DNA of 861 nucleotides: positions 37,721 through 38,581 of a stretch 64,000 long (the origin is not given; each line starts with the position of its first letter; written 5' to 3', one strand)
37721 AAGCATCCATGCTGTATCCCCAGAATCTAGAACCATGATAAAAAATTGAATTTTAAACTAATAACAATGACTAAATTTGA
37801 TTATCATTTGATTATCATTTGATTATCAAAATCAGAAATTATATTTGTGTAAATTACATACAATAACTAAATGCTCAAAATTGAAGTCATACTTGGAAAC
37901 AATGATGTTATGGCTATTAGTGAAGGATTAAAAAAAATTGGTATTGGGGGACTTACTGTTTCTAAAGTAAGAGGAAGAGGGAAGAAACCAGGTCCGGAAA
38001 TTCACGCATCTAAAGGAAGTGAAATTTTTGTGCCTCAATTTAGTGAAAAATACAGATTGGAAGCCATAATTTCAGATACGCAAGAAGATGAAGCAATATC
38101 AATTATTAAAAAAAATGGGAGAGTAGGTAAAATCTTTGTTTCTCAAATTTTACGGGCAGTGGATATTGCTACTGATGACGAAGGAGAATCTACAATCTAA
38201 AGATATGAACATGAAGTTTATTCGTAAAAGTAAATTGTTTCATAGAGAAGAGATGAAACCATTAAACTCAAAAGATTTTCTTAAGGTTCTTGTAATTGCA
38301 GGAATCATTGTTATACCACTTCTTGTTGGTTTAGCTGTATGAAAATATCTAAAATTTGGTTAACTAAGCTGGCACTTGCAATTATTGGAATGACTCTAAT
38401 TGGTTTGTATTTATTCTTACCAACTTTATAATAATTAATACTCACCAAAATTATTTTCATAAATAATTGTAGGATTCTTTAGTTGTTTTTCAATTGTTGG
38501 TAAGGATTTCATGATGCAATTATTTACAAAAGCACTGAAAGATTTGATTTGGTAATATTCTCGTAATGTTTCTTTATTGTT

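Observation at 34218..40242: Candidate undescribed ammonium/nitrogen-sensing module built around Amt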

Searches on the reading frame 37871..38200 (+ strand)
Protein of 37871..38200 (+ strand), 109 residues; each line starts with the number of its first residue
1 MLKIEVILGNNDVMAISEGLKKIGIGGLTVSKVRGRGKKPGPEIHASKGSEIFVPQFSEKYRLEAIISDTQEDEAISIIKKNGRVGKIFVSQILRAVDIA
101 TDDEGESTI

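Call 3: search_protein_families(library=pfam, proteins=[window:37871-38200:+], max_evalue=0.1)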
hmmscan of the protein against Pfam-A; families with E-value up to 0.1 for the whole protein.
window:37871-38200:+ (109 aa): 1 family
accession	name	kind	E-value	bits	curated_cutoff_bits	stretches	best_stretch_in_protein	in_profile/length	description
PF00543.27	P-II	-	1.2e-14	54.9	25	1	1-102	1-101/102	Nitrogen regulatory protein P-II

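Call 6: search_protein_families(library=ncbifam, proteins=[window:37871-38200:+], max_evalue=0.01)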
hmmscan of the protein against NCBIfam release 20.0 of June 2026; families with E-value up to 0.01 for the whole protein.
window:37871-38200:+ (109 aa): 2 families
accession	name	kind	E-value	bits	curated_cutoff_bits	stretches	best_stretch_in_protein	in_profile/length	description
NF007946.0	PRK10665.1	equivalog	4.6e-11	43.5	181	1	4-106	4-109/112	P-II family nitrogen regulator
NF008111.0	PRK10858.1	equivalog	4.6e-10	39.9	202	1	1-109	1-112/112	nitrogen regulatory protein P-II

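Call 59: search_solved_structures(query=window:37871-38197:+, max_evalue=0.001, show_alignments=3)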
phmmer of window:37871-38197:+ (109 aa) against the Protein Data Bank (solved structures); distinct sequences matched with E-value up to 0.001: 37.
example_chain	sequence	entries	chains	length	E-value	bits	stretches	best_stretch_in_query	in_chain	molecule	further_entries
2ns1_B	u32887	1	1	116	3e-11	46.5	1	7-107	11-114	Nitrogen regulatory protein P-II 2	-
1gnk_A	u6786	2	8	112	4.5e-11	45.9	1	7-107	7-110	PROTEIN (GLNK) | Nitrogen regulatory protein P-II 2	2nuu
2gnk_A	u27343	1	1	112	4.8e-11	45.8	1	7-107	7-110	PROTEIN (NITROGEN REGULATORY PROTEIN)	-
3mhy_A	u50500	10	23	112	3e-10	43.3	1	15-104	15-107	PII-like protein Pz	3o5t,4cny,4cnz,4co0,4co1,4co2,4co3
6yc7_A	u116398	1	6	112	6.6e-10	42.2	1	14-107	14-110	PII protein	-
2eg1_A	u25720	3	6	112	6.9e-10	42.1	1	1-108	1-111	Nitrogen regulatory protein P-II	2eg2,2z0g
6yc6_A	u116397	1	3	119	7.9e-10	41.9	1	14-107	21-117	PII protein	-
2gw8_A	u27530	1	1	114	8.6e-10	41.8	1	1-107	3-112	PII signal transduction protein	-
2jj4_D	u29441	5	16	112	9.9e-10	41.6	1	2-105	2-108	NITROGEN REGULATORY PROTEIN P-II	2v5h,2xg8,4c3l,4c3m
2xul_A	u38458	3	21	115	1.1e-09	41.5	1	2-105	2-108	NITROGEN REGULATORY PROTEIN P-II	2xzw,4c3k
1hwu_A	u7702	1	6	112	1.7e-09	40.9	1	14-106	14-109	PII PROTEIN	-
2xbp_A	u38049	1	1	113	1.8e-09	40.8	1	2-105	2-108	NITROGEN REGULATORY PROTEIN P-II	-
4aff_A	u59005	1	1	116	1.9e-09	40.7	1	2-105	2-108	NITROGEN REGULATORY PROTEIN P-II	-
7p52_A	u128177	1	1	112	2.3e-09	40.4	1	1-107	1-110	Nitrogen regulatory protein GlnK1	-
1qy7_A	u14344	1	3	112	2.5e-09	40.3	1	2-105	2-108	Nitrogen regulatory protein P-II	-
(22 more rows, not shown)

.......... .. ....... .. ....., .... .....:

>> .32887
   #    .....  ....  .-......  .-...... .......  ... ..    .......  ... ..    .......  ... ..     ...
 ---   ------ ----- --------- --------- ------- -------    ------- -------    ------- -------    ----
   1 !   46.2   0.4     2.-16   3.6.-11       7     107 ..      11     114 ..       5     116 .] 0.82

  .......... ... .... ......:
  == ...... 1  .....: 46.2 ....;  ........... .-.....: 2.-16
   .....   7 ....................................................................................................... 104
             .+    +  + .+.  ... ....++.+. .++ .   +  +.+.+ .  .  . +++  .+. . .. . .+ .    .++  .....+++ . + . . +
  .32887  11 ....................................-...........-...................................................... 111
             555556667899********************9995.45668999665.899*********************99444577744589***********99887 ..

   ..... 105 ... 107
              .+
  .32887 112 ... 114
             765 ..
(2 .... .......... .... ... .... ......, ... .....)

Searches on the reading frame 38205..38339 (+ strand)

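Call 81: search_protein_families(library=pfam, proteins=[window:38205-38339:+], max_evalue=1)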
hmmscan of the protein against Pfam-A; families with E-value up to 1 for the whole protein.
window:38205-38339:+ (45 aa): 2 families
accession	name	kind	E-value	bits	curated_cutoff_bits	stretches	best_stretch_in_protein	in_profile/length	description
PF17062.10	Osw5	-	0.11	13.1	30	1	25-41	11-27/70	Outer spore wall 5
PF06553.17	BNIP3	-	0.29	11.2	26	1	18-44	144-170/184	BNIP3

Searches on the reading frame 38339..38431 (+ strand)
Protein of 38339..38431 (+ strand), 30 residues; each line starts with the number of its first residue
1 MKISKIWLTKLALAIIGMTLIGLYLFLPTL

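Call 3: search_protein_families(library=pfam, proteins=[window:38339-38431:+], max_evalue=0.1)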
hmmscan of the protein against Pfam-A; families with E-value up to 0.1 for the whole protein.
window:38339-38431:+ (30 aa): 1 family
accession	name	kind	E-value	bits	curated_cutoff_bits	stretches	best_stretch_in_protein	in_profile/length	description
PF11779.13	SPT_ssu-like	-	0.081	13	29.8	1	12-29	32-49/54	Small subunit of serine palmitoyltransferase-like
